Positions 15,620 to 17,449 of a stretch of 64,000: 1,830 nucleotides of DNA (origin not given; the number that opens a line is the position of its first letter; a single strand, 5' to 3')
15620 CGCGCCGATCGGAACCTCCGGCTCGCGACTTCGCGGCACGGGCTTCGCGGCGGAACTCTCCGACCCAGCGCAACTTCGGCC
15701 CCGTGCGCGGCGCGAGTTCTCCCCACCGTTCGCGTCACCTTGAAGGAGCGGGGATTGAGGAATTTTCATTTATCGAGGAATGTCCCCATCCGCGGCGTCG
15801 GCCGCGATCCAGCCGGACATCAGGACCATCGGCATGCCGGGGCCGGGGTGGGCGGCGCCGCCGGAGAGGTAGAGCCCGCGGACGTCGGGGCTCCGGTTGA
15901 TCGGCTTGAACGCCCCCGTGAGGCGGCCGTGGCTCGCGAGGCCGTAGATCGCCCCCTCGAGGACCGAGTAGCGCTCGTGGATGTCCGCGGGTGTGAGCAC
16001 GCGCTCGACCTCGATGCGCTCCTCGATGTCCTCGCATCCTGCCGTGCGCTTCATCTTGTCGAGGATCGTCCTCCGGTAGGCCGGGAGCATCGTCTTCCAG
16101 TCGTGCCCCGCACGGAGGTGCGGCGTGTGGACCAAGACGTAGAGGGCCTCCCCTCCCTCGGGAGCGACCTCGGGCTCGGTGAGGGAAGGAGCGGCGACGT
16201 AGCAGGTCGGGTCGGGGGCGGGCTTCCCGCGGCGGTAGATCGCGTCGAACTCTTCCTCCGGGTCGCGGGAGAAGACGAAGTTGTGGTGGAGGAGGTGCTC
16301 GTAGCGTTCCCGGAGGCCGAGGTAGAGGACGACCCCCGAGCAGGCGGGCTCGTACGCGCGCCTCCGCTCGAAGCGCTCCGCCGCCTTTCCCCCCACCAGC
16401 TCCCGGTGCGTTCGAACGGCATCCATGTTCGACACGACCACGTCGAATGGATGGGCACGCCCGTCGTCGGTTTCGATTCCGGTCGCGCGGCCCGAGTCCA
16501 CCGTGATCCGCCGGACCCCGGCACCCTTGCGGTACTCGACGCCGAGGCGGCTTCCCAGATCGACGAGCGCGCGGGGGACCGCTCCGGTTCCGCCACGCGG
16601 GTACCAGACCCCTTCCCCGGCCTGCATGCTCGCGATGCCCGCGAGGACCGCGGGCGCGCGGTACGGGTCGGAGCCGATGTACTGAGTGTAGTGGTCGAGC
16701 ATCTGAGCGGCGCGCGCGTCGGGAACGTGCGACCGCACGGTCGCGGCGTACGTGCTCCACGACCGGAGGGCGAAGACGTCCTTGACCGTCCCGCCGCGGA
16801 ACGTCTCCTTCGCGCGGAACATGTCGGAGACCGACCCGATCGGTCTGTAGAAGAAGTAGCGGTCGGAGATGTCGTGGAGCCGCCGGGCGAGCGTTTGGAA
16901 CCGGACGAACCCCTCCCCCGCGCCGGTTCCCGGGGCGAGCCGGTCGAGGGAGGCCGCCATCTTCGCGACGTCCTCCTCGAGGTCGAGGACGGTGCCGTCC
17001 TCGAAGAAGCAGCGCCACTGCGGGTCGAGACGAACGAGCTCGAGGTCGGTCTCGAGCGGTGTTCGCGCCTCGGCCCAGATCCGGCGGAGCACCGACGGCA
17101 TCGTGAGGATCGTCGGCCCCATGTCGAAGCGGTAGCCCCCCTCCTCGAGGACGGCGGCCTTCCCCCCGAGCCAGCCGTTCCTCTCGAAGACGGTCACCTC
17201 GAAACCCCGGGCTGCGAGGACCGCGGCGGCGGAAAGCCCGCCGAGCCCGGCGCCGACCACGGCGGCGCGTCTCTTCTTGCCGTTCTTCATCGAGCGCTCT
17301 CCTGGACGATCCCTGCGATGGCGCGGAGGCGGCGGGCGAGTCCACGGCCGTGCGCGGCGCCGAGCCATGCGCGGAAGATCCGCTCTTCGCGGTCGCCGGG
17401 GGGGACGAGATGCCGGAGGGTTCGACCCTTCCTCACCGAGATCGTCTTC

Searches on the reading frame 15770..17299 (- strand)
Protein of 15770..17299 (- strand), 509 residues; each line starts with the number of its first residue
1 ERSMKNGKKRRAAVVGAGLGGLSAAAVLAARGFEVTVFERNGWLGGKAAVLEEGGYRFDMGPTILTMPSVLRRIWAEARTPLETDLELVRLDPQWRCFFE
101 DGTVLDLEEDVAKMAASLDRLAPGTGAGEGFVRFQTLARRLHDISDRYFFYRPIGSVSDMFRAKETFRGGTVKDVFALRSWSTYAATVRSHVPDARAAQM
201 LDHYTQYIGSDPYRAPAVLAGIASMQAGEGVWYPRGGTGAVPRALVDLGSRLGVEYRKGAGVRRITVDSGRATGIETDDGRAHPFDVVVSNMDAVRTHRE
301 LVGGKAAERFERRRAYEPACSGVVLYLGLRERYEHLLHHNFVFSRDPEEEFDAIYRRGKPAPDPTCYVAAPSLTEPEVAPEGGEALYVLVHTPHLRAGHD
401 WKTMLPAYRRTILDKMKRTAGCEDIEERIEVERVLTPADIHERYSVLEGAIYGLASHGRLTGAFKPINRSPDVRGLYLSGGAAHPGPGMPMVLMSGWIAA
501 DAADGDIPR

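Call 9: search_protein_families(library=pfam, proteins=[window:15770-17299:-])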
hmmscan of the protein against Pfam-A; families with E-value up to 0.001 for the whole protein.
window:15770-17299:- (509 aa): 8 families
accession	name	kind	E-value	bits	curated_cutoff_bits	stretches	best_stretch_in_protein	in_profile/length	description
PF01593.30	Amino_oxidase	-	2.4e-26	93.5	19.8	1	19-502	1-441/443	Flavin containing amine oxidoreductase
PF13450.12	NAD_binding_8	-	3.3e-14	53.4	21.9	1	14-76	1-66/68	NAD(P)-binding Rossmann-like domain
PF01266.30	DAO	-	1e-08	35.5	27.9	1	12-46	2-36/353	FAD dependent oxidoreductase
PF12831.13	FAD_oxidored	-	2.1e-06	27.7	27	1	13-80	3-66/416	FAD dependent oxidoreductase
PF07992.20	Pyr_redox_2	-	7.6e-06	26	26.1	1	12-45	3-37/291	Pyridine nucleotide-disulphide oxidoreductase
PF00070.33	Pyr_redox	-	1.3e-05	26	22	1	11-45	1-35/82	Pyridine nucleotide-disulphide oxidoreductase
PF00890.30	FAD_binding_2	-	0.00061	19.5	20.4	1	13-55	3-44/414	FAD binding domain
PF01494.25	FAD_binding_3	-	0.00093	18.9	22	0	12-43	4-35/349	FAD binding domain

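Call 72: search_protein_families(library=ncbifam, proteins=[window:15770-17299:-], max_evalue=0.00001)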
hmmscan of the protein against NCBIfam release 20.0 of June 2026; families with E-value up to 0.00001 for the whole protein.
window:15770-17299:- (509 aa): 22 families
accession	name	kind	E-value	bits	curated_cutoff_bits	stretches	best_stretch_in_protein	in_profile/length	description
TIGR02734.1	crtI_fam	subfamily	7e-124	414.3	238.1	1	12-506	1-491/504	phytoene desaturase family protein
NF058655.1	CrtID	equivalog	6.6e-96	322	640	1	13-500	2-478/478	bifunctional phytoene desaturase/3,4-desaturase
NF045637.1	carotdesatCrtDProt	equivalog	4.5e-92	309.1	580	1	13-502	2-481/485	1-hydroxycarotenoid 3,4-desaturase CrtD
NF042421.1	hydcarot_desat_CrtD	equivalog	4.8e-83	279.2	500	1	11-502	3-482/487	1-hydroxycarotenoid 3,4-desaturase CrtD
TIGR02730.1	carot_isom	equivalog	1.5e-27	96.6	586.9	2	214-502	203-487/493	carotenoid isomerase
NF045689.1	BCarotKetCrtO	equivalog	2.7e-22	79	1000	2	12-309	6-314/563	beta-carotene ketolase CrtO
TIGR02733.1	desat_CrtD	equivalog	4.8e-19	68.4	549.7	1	12-495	4-480/492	C-3',4' desaturase CrtD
NF005560.0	PRK07233.1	equivalog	4.6e-14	52.1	252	1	11-59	2-50/435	hypothetical protein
TIGR03467.1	HpnE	equivalog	2.5e-12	46.8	283.05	1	13-65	2-56/430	hydroxysqualene dehydroxylase HpnE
NF005547.0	PRK07208.1-3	equivalog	4.2e-12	45.6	380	1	8-61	3-56/465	hypothetical protein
TIGR03997.1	mycofact_OYE_2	equivalog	4.4e-09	35.3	793.15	1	6-89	376-459/645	mycofactocin system FadH/OYE family oxidoreductase 2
NF005548.0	PRK07208.1-4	equivalog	7.4e-09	34.7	389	1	9-77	3-72/488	hypothetical protein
NF045599.1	bili_reduct_long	exception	2.2e-08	32.8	750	1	7-50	379-422/641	bilirubin reductase, long form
NF005566.0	PRK07236.1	subfamily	2.2e-07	30.1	333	1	5-41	2-38/386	hypothetical protein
NF009409.0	PRK12770.1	subfamily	7.8e-07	28.5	343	1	5-45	14-54/360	putative glutamate synthase subunit beta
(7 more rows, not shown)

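Call 82: find_encoding_contigs(protein=window:15770-17299:-, flank=6000, max_places=6)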
Protein window:15770-17299:- (509 aa): no gene with exactly this product is on record in the collection.
